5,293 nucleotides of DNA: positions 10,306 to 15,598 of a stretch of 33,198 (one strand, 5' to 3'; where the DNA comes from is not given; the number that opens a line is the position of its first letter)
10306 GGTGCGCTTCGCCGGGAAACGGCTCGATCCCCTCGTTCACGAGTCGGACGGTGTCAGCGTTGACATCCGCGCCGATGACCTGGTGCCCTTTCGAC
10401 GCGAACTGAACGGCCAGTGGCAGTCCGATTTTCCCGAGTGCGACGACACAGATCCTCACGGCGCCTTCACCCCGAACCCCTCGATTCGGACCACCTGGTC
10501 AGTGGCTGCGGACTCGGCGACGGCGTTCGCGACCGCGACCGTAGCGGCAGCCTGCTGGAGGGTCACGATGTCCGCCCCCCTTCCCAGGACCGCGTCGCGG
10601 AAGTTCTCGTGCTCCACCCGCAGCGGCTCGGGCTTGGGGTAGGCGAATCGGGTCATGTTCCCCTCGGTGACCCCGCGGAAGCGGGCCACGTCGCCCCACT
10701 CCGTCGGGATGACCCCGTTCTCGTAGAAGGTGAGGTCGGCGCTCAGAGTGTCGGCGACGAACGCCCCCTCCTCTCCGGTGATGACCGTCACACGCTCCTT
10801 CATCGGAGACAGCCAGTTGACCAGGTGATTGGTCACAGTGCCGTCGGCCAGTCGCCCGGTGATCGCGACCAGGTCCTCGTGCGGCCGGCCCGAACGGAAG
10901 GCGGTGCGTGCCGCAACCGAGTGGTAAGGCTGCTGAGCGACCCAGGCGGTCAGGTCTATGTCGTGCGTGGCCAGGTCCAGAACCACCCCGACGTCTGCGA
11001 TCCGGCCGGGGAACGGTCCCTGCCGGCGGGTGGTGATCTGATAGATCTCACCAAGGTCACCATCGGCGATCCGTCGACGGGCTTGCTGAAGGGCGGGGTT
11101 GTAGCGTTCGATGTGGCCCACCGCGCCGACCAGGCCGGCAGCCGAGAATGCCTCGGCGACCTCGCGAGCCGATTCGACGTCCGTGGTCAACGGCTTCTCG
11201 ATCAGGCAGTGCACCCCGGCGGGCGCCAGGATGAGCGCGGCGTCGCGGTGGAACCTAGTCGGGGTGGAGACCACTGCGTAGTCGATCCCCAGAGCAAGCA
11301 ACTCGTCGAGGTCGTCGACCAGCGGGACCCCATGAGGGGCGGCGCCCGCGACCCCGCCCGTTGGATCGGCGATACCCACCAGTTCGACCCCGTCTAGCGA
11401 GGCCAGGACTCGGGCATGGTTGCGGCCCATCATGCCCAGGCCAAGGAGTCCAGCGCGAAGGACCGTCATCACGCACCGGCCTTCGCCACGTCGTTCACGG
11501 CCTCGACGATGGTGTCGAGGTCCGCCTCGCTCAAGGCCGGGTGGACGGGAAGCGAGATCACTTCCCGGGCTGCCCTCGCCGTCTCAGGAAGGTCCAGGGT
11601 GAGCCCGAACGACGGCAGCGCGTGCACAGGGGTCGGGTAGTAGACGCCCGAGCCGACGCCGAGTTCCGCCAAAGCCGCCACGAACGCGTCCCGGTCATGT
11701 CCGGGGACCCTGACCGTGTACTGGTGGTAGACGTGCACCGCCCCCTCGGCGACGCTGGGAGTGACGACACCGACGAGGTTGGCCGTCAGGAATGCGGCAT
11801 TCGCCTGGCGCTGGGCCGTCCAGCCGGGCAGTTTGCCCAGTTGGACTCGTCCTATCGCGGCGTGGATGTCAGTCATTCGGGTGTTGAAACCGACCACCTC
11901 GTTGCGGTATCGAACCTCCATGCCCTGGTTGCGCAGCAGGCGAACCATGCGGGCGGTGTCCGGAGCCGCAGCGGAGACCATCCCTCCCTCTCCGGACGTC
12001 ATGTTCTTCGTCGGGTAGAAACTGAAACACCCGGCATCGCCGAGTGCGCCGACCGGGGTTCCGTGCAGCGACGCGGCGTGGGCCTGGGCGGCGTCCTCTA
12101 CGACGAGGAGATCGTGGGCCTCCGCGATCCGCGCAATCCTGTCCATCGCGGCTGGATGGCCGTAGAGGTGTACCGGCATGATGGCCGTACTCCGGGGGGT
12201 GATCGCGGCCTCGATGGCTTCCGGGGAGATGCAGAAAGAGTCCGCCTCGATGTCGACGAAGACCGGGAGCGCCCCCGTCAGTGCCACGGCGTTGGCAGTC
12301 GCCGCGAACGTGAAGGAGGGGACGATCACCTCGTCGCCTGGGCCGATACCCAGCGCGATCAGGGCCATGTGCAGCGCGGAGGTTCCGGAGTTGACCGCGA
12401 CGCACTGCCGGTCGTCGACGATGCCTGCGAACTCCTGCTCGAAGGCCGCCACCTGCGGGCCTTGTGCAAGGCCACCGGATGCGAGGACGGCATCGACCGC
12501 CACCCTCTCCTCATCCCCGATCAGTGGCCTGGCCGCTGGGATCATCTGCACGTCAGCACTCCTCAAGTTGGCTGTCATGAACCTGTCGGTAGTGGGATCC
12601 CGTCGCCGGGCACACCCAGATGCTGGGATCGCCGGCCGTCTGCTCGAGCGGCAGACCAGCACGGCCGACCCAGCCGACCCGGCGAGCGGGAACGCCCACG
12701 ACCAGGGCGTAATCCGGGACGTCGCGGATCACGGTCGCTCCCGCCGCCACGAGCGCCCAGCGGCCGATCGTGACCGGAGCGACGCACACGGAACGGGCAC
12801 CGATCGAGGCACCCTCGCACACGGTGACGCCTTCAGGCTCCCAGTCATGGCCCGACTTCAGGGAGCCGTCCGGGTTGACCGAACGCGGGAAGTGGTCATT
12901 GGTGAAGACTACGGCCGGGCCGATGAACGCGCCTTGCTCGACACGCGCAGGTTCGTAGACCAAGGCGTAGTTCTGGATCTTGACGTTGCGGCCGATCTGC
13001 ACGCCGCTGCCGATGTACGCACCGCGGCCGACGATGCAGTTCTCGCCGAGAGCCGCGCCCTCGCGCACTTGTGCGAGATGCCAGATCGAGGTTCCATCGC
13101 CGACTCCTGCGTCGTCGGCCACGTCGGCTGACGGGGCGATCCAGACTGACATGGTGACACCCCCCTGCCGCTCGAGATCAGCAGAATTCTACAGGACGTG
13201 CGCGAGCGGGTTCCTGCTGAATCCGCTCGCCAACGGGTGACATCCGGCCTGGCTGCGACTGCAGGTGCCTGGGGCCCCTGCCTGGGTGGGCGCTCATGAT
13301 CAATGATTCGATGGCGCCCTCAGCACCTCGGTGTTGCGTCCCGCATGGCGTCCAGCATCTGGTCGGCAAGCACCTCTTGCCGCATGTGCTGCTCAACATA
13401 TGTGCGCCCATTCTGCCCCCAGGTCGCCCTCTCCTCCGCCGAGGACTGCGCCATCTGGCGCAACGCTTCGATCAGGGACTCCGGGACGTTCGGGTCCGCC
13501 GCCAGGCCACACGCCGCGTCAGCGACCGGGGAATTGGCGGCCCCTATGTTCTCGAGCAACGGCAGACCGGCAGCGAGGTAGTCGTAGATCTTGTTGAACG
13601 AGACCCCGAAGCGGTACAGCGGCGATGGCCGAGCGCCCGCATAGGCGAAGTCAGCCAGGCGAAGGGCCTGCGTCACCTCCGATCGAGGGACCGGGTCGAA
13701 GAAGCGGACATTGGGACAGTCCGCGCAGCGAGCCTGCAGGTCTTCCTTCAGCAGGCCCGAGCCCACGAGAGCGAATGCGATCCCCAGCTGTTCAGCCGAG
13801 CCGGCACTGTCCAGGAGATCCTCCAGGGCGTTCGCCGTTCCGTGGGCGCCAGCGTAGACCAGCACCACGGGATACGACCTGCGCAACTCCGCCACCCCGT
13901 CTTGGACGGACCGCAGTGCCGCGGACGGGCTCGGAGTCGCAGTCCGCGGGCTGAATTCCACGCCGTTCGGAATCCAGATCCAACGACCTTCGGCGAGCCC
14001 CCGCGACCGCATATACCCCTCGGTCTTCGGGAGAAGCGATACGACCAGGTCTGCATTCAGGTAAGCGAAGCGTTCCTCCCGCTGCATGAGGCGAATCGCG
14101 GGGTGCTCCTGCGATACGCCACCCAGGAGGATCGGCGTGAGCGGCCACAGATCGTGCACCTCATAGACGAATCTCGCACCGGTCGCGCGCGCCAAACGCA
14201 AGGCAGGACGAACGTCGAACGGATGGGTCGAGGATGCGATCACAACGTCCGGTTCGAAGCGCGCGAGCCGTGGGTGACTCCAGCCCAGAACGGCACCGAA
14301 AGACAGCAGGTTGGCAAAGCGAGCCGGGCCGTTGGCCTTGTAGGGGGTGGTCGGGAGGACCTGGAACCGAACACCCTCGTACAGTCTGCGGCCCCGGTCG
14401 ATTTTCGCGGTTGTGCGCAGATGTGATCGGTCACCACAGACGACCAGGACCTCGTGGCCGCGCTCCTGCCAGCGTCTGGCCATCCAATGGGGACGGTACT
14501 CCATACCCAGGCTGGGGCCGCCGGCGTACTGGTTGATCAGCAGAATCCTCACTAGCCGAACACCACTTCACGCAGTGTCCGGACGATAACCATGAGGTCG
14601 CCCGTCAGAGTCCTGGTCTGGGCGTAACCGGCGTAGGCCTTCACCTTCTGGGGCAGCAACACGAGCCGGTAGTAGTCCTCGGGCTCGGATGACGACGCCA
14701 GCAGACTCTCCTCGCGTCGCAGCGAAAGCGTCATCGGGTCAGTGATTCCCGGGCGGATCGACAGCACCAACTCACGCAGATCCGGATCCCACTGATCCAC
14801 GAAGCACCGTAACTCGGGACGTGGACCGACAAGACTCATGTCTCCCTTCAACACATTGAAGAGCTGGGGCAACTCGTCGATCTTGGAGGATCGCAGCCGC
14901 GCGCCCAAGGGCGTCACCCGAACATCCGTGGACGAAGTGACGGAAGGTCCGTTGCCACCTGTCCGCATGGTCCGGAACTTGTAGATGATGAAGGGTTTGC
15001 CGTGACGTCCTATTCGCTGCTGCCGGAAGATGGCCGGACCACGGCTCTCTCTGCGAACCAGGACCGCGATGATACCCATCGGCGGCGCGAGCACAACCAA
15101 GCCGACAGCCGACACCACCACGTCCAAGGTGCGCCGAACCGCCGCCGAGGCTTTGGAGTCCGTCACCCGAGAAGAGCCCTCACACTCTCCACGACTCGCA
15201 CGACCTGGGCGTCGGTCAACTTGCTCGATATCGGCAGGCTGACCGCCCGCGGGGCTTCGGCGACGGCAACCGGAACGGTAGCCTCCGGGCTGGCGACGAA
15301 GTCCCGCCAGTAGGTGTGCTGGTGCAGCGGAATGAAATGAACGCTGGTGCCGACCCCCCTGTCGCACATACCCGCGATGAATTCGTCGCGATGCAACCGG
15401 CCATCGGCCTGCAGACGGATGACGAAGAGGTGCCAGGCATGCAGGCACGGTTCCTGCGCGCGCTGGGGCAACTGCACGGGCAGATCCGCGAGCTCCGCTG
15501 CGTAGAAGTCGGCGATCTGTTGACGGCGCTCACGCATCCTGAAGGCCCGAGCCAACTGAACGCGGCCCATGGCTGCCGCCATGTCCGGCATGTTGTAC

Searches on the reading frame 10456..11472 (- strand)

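Call 7: search_protein_families(library=pfam, proteins=[window:10456-11472:-], max_evalue=0.001)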
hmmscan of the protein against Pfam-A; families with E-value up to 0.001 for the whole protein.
window:10456-11472:- (338 aa): 3 families
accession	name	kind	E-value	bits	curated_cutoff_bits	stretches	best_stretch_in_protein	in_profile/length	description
PF01408.29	GFO_IDH_MocA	-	4.1e-20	73.1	24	1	6-120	2-120/120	Oxidoreductase family, NAD-binding Rossmann fold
PF22725.1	GFO_IDH_MocA_C3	-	5e-17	62.5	27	1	129-238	2-123/124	GFO/IDH/MocA C-terminal domain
PF02894.22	GFO_IDH_MocA_C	-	8e-15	55.7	22.9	1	133-329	2-217/218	Oxidoreductase family, C-terminal alpha/beta domain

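Call 33: search_protein_families(library=ncbifam, proteins=[window:10456-11472:-], max_evalue=0.01)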
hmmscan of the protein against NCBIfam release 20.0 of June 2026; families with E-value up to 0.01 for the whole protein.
window:10456-11472:- (338 aa): 9 families
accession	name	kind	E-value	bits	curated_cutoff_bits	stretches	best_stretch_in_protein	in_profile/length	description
NF040723.1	UDP-GlcNAcDh_Arch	equivalog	9.6e-56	189.5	450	1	5-255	1-252/302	UDP-N-acetylglucosamine 3-dehydrogenase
TIGR04380.1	myo_inos_iolG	equivalog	6.4e-27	94.3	355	1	6-191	3-197/330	inositol 2-dehydrogenase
NF052479.1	LevoglcsnDh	equivalog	3e-13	49.2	650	1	63-199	74-222/386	levoglucosan dehydrogenase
NF008607.0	PRK11579.1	subfamily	3.8e-13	49.1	330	1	1-328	1-343/346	oxidoreductase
NF052679.1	InsChiInosDhIolG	equivalog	7.7e-12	44.9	540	1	5-196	3-202/343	bifunctional inositol 2-dehydrogenase/D-chiro-inositol 1-dehydrogenase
NF041392.1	XylDh_Gfo6_Halo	equivalog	1.8e-07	30.3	350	1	65-150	85-170/350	D-xylose 1-dehydrogenase Gfo6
NF007574.0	PRK10206.1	equivalog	2.2e-06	27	352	1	51-258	53-265/345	oxidoreductase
NF058561.1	BT_2158_fam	equivalog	0.00051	18.7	750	1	61-150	95-184/487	glycoside 3-dehydrogenase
NF058563.1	BT_2159_fam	equivalog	0.00072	18.7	650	1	6-189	2-193/350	disaccharide 3-dehydrogenase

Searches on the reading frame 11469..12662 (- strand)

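Call 7: search_protein_families(library=pfam, proteins=[window:11469-12662:-], max_evalue=0.001)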
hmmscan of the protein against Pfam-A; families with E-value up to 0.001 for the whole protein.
window:11469-12662:- (397 aa): 4 families
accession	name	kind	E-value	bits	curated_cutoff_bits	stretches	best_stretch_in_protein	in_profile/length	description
PF01041.23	DegT_DnrJ_EryC1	-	2.6e-122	408.9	19.8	1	48-389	3-359/360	DegT/DnrJ/EryC1/StrS aminotransferase family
PF00155.27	Aminotran_1_2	-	7.3e-07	29.1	19.7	1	77-157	50-140/361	Aminotransferase class I and II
PF01053.26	Cys_Met_Meta_PP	-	1.1e-05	24.7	27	1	68-190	51-173/381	Cys/Met metabolism PLP-dependent enzyme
PF01212.27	Beta_elim_lyase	-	5.7e-05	23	27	1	66-198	29-176/288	Beta-eliminating lyase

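Call 33: search_protein_families(library=ncbifam, proteins=[window:11469-12662:-], max_evalue=0.01)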
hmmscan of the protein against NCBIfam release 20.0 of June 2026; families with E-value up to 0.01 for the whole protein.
window:11469-12662:- (397 aa): 32 families (the best 25 are shown)
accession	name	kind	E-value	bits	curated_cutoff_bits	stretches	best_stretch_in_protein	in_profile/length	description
NF008658.2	PRK11658.1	equivalog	8.5e-78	261.6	631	1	39-394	3-378/379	UDP-4-amino-4-deoxy-L-arabinose aminotransferase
TIGR03588.1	PseC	equivalog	4e-77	259.7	423.5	1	40-392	1-379/380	UDP-4-amino-4,6-dideoxy-N-acetyl-beta-L-altrosamine transaminase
TIGR04181.1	NHT_00031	hypoth_equivalog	7e-64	215.9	420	1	42-372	2-357/359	LegC family aminotransferase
NF008687.0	PRK11706.1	equivalog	2.8e-63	213.9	375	1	40-392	1-373/375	dTDP-4-amino-4,6-dideoxygalactose transaminase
TIGR04427.1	PLP_DesI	equivalog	4.1e-61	207.2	650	1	41-396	21-386/390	dTDP-4-dehydro-6-deoxyglucose aminotransferase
TIGR02379.1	ECA_wecE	subfamily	4.9e-53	180.2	434.85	1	40-392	1-374/376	dTDP-4-amino-4,6-dideoxy-D-glucose transaminase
NF011936.0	PRK15407.1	equivalog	4.4e-51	174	423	2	37-248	33-252/440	lipopolysaccharide biosynthesis protein RfbH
NF005816.0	PRK07682.1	equivalog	4.6e-12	45.3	620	1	87-194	92-206/390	aminotransferase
NF006488.0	PRK08912.1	equivalog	2.1e-10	40.1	498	1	71-191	72-199/387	aminotransferase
NF004975.0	PRK06348.1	equivalog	1e-08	34.6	549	1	74-191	79-202/384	pyridoxal phosphate-dependent aminotransferase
NF041364.1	GntC_guanitoxin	equivalog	1.3e-08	34.2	415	1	72-192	47-175/356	guanitoxin biosynthesis PLP-dependent (S)-gamma-hydroxy-L-arginine cyclodehydratase GntC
NF004621.0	PRK05957.1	equivalog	2.5e-08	33.1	498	1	82-164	86-167/389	pyridoxal phosphate-dependent aminotransferase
NF006569.0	PRK09082.1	subfamily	2.6e-08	33.4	420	1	77-190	83-202/386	methionine aminotransferase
NF005855.0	PRK07777.1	equivalog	6.4e-08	32.3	553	1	85-194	89-206/391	pyridoxal phosphate-dependent aminotransferase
NF005817.0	PRK07683.1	equivalog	8.9e-08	31.2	575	1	86-162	91-166/387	aminotransferase A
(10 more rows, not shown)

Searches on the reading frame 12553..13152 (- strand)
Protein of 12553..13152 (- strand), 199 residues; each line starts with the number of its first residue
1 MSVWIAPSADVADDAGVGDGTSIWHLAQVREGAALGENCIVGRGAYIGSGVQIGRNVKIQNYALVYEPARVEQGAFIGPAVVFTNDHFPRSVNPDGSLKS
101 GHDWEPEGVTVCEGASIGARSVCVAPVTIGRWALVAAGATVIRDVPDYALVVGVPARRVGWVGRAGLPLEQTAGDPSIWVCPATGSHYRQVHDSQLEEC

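Call 7: search_protein_families(library=pfam, proteins=[window:12553-13152:-], max_evalue=0.001)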
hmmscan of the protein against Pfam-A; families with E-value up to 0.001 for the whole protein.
window:12553-13152:- (199 aa): 3 families
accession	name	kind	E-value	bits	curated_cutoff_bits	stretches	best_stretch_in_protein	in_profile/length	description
PF00132.30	Hexapep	-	2.6e-19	68.5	27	3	16-48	3-35/36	Bacterial transferase hexapeptide (six repeats)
PF14602.12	Hexapep_2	-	5.5e-09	36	27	1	35-61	4-28/34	Hexapeptide repeat of succinyl-transferase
PF25084.1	LbH_EIF2B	-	3.4e-07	30.7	54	1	3-84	10-94/105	EIF2B subunit epsilon LbH domain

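Call 33: search_protein_families(library=ncbifam, proteins=[window:12553-13152:-], max_evalue=0.01)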
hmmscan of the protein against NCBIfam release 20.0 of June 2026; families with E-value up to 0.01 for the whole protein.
window:12553-13152:- (199 aa): 49 families (the best 25 are shown)
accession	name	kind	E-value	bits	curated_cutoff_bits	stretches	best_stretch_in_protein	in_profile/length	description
TIGR03570.1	NeuD_NnaD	subfamily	1.1e-22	80.6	160.8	2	108-157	153-202/202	NeuD/PglB/VioB family sugar acetyltransferase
NF002060.0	PRK00892.1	subfamily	1.5e-15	57.2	207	1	5-88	104-187/345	UDP-3-O-(3-hydroxymyristoyl)glucosamine N-acyltransferase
TIGR03532.1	DapD_Ac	equivalog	6.7e-14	52.1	231.75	2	109-159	161-211/231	2,3,4,5-tetrahydropyridine-2,6-dicarboxylate N-acetyltransferase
TIGR01173.1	glmU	equivalog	7e-14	51.5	366.85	1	110-156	393-439/452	bifunctional UDP-N-acetylglucosamine diphosphorylase/glucosamine-1-phosphate N-acetyltransferase GlmU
NF010933.0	PRK14353.1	equivalog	7.7e-14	51.1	505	1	3-153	281-425/453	bifunctional UDP-N-acetylglucosamine diphosphorylase/glucosamine-1-phosphate N-acetyltransferase GlmU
NF003657.0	PRK05289.1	equivalog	3.9e-13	49.1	226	2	22-82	5-65/264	acyl-ACP--UDP-N-acetylglucosamine O-acyltransferase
NF010935.0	PRK14355.1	equivalog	1.3e-12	47.1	718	2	114-153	403-442/459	bifunctional UDP-N-acetylglucosamine diphosphorylase/glucosamine-1-phosphate N-acetyltransferase GlmU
TIGR01853.1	lipid_A_lpxD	equivalog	2.6e-12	46.3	242.5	1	5-94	95-184/325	UDP-3-O-(3-hydroxymyristoyl)glucosamine N-acyltransferase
NF010937.0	PRK14357.1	equivalog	1.4e-11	43.9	658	1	111-155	386-430/448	bifunctional UDP-N-acetylglucosamine diphosphorylase/glucosamine-1-phosphate N-acetyltransferase GlmU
NF010940.0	PRK14360.1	equivalog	1.7e-11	43.4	602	1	14-153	297-435/452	bifunctional UDP-N-acetylglucosamine diphosphorylase/glucosamine-1-phosphate N-acetyltransferase GlmU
NF041874.1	EPS_EpsC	equivalog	3.5e-11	43.1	150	1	110-158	115-163/168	serine O-acetyltransferase EpsC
NF010934.1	PRK14354.1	equivalog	5e-11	41.8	450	1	14-153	297-435/447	bifunctional UDP-N-acetylglucosamine diphosphorylase/glucosamine-1-phosphate N-acetyltransferase GlmU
NF010936.0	PRK14356.1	equivalog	5.5e-11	42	666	1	13-153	303-443/456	bifunctional UDP-N-acetylglucosamine diphosphorylase/glucosamine-1-phosphate N-acetyltransferase GlmU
NF010932.0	PRK14352.1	equivalog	1e-10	40.9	611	1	12-163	322-458/488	bifunctional UDP-N-acetylglucosamine diphosphorylase/glucosamine-1-phosphate N-acetyltransferase GlmU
TIGR01852.1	lipid_A_lpxA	equivalog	1.3e-10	40.9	231.05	0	109-160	138-189/254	acyl-ACP--UDP-N-acetylglucosamine O-acyltransferase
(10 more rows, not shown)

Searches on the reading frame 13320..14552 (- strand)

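Call 7: search_protein_families(library=pfam, proteins=[window:13320-14552:-], max_evalue=0.001)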
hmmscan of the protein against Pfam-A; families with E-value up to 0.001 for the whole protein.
window:13320-14552:- (410 aa): 4 families
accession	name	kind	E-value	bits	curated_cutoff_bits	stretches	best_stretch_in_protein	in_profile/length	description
PF13579.12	Glyco_trans_4_4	-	5.6e-19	69.5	29.7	1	16-197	2-158/158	Glycosyl transferase 4-like domain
PF13439.12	Glyco_transf_4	-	1.1e-14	55.3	28.5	1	22-199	9-167/170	Glycosyltransferase Family 4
PF13692.12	Glyco_trans_1_4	-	4.4e-06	27.4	27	1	230-369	3-141/142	Glycosyl transferases group 1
PF00534.26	Glycos_transf_1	-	7.6e-05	22.7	26.4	1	230-383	17-170/172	Glycosyl transferases group 1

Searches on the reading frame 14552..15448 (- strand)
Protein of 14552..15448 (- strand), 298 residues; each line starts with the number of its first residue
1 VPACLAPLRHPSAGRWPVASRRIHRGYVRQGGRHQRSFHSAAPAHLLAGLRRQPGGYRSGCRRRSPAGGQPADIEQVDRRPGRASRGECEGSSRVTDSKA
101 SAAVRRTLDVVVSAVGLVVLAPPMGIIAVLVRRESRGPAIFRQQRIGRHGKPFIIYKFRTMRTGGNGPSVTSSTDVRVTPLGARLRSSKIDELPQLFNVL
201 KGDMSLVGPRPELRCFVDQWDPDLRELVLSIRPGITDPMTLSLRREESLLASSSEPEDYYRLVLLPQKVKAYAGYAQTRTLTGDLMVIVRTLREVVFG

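Call 7: search_protein_families(library=pfam, proteins=[window:14552-15448:-], max_evalue=0.001)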
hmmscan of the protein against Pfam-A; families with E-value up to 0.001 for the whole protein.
window:14552-15448:- (298 aa): 1 family
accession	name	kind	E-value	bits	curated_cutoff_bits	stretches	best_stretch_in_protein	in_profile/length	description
PF02397.22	Bac_transf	-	4.4e-50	170.1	27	1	105-296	1-178/179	Bacterial sugar transferase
